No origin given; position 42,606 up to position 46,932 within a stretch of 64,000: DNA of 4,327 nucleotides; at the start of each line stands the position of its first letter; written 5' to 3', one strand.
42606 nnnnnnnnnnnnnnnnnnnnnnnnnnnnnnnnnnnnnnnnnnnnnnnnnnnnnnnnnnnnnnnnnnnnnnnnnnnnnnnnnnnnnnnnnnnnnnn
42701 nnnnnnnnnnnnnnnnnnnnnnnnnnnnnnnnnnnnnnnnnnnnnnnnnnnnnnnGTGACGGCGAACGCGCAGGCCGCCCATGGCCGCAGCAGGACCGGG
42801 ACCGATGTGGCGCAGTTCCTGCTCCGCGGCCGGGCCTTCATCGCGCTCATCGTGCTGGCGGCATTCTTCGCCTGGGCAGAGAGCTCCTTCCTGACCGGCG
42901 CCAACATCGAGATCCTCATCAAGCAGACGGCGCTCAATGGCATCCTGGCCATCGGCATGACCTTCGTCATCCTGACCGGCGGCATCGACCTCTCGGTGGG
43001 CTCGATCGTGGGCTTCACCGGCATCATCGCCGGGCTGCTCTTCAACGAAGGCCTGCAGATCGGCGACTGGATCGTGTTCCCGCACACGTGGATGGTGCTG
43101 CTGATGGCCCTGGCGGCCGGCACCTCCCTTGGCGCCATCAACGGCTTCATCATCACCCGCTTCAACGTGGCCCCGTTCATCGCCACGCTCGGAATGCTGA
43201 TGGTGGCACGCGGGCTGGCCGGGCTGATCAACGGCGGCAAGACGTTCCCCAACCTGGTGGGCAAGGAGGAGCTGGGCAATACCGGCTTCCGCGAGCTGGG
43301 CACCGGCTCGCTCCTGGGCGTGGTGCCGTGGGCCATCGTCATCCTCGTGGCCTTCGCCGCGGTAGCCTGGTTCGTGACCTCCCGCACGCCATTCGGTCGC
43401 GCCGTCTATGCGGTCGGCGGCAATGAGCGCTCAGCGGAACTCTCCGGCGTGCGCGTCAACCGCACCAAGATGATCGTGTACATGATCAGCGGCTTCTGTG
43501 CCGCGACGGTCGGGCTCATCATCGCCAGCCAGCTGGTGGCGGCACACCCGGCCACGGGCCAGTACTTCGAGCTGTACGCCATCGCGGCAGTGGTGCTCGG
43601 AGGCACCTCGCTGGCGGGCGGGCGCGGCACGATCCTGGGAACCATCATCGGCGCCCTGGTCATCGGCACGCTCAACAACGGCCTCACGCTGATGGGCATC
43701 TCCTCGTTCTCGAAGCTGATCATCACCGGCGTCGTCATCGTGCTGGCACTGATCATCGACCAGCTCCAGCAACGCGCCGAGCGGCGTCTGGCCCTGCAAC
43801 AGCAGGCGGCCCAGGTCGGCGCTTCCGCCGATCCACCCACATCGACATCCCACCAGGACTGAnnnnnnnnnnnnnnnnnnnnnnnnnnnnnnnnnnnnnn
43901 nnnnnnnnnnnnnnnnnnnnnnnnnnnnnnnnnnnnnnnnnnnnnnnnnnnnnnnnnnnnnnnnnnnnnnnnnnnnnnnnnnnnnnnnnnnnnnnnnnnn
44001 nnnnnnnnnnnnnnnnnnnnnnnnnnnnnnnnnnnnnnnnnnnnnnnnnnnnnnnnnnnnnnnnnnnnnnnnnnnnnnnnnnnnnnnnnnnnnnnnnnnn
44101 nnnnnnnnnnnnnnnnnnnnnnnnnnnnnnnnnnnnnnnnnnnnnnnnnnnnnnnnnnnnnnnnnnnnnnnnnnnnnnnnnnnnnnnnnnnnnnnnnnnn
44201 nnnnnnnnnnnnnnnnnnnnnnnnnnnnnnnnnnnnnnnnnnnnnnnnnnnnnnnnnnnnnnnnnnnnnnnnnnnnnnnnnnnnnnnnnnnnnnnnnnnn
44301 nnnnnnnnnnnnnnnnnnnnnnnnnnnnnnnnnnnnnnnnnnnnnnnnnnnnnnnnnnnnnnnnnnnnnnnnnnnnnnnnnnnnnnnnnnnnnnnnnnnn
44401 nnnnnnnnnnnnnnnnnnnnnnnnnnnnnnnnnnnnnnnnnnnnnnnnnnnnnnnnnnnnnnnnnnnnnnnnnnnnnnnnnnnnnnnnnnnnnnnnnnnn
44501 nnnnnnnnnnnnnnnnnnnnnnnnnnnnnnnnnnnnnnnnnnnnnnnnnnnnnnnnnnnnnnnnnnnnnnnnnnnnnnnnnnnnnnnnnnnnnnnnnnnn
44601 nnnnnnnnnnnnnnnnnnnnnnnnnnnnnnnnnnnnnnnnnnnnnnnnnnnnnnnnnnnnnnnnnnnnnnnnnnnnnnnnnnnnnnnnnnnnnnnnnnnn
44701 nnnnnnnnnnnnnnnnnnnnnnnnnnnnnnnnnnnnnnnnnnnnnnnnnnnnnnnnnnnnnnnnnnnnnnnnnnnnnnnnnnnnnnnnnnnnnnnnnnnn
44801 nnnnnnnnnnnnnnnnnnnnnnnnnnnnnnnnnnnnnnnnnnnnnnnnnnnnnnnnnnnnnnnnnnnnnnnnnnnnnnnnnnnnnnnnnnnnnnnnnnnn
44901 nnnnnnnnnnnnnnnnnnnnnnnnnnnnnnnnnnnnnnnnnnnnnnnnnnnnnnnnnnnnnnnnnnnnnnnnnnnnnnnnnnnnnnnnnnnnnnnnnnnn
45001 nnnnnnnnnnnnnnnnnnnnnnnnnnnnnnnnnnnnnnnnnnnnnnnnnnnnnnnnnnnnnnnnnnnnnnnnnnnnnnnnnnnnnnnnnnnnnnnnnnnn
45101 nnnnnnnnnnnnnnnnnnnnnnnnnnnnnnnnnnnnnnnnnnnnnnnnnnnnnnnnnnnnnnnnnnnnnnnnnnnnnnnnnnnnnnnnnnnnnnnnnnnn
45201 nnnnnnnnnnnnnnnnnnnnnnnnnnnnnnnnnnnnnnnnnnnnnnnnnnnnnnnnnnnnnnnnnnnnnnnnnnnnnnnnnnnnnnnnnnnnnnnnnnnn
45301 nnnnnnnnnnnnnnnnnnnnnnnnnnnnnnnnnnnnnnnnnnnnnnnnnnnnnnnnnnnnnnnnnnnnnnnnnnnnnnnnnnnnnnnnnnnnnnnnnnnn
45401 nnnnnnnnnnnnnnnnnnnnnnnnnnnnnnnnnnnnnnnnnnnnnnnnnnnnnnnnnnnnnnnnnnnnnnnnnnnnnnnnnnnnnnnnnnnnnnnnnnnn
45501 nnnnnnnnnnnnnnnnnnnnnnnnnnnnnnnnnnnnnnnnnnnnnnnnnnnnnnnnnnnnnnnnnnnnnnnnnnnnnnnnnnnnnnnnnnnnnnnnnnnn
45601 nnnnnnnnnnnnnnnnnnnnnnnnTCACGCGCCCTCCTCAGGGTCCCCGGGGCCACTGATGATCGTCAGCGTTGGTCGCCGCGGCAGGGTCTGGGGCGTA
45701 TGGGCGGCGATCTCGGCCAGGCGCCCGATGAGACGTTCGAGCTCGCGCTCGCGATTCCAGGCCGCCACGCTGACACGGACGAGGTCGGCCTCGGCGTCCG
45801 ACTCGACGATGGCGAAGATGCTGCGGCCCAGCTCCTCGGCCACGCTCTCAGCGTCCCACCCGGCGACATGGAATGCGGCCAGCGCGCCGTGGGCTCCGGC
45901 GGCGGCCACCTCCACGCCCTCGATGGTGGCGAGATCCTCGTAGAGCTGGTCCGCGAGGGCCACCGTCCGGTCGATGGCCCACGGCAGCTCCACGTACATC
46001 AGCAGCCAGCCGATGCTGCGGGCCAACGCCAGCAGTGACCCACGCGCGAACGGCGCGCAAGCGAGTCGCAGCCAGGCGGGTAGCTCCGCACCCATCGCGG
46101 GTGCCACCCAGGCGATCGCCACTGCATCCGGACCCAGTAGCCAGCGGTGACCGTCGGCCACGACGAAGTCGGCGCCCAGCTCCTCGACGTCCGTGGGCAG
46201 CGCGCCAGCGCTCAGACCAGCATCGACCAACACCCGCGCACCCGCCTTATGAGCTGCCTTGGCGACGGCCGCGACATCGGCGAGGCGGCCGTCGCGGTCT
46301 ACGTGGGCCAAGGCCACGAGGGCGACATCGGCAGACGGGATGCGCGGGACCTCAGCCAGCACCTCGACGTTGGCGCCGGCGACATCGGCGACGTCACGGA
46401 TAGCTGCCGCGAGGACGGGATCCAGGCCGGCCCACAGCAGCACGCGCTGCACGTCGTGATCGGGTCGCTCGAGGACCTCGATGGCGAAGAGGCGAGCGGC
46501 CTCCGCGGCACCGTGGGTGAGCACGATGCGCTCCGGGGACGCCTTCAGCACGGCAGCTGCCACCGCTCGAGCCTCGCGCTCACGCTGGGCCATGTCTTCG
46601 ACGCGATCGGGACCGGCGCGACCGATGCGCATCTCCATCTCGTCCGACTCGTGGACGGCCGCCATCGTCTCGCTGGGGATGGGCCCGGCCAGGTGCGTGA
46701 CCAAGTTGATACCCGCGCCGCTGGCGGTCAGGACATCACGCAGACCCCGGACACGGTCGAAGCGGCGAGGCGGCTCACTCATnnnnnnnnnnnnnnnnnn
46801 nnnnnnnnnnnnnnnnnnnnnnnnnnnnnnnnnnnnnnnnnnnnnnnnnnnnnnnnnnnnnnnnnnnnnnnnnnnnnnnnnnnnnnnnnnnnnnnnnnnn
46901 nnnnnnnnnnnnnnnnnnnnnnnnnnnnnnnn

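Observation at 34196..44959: Sugar-catabolic supercluster built around a split transketolase: candidate pathway for a non-standard ketose or branched pentose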

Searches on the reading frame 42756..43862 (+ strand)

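Call 3: search_protein_families(library=pfam, proteins=[window:42756-43862:+])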
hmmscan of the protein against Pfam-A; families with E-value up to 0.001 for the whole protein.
window:42756-43862:+ (368 aa): 1 family
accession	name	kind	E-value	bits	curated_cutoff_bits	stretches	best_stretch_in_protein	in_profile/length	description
PF02653.21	BPD_transp_2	-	1.9e-46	158.8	26.8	1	51-332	2-269/269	Branched-chain amino acid transport system / permease component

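Call 10: search_protein_families(library=ncbifam, proteins=[window:42756-43862:+], max_evalue=0.00001)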
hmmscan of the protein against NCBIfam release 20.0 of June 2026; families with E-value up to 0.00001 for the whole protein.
window:42756-43862:+ (368 aa): 12 families
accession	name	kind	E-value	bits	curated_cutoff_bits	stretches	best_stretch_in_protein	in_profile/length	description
NF007067.0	PRK09512.1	equivalog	5e-79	265.8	398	1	17-338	12-320/321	ribose ABC transporter permease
NF040906.3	GguB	equivalog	1.2e-63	215.5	450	2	190-339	224-373/375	multiple monosaccharide ABC transporter permease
NF008441.0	PRK11285.1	equivalog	1.9e-60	204.8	378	1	8-344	13-332/333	L-arabinose ABC transporter permease AraH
NF007252.0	PRK09699.1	equivalog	4.2e-56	190.6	396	1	19-337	20-323/326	D-allose ABC transporter permease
NF007014.0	PRK09478.1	equivalog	6e-55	186.9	386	1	17-338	8-331/336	galactose/methyl galactoside ABC transporter permease MglC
NF008630.0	PRK11618.1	equivalog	4.6e-54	183.9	363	1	32-344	14-318/331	galactofuranose ABC transporter, permease protein YjfF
NF011961.0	PRK15432.1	equivalog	6e-47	160.5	388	1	26-351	12-321/344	autoinducer 2 ABC transporter permease LsrC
NF041862.1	YtfT_transport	equivalog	1.7e-45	155.7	535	1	29-336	34-325/339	galactofuranose ABC transporter, ATP-binding protein YtfT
NF011612.1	PRK15038.1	equivalog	1.5e-38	132.7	500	1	28-336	8-306/322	autoinducer 2 ABC transporter permease LsrD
TIGR03727.1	urea_t_UrtC_arc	equivalog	3.6e-10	39.3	575.55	1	195-364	202-364/369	urea ABC transporter, permease protein UrtC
TIGR03409.1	urea_trans_UrtB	equivalog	3.4e-08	33.5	250.3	1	193-330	147-277/291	urea ABC transporter permease subunit UrtB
TIGR03408.1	urea_trans_UrtC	equivalog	4.3e-07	30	296.2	1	105-333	82-305/313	urea ABC transporter permease subunit UrtC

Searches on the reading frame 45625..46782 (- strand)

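Call 4: search_protein_families(library=pfam, proteins=[window:45625-46782:-])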
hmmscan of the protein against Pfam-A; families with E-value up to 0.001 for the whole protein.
window:45625-46782:- (385 aa): 2 families
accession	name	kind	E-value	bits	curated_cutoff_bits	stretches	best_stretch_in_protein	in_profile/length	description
PF00266.25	Aminotran_5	-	1.3e-22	80.8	21.5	1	39-238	15-225/371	Aminotransferase class-V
PF01053.26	Cys_Met_Meta_PP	-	0.00017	20.7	27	1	167-222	153-207/381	Cys/Met metabolism PLP-dependent enzyme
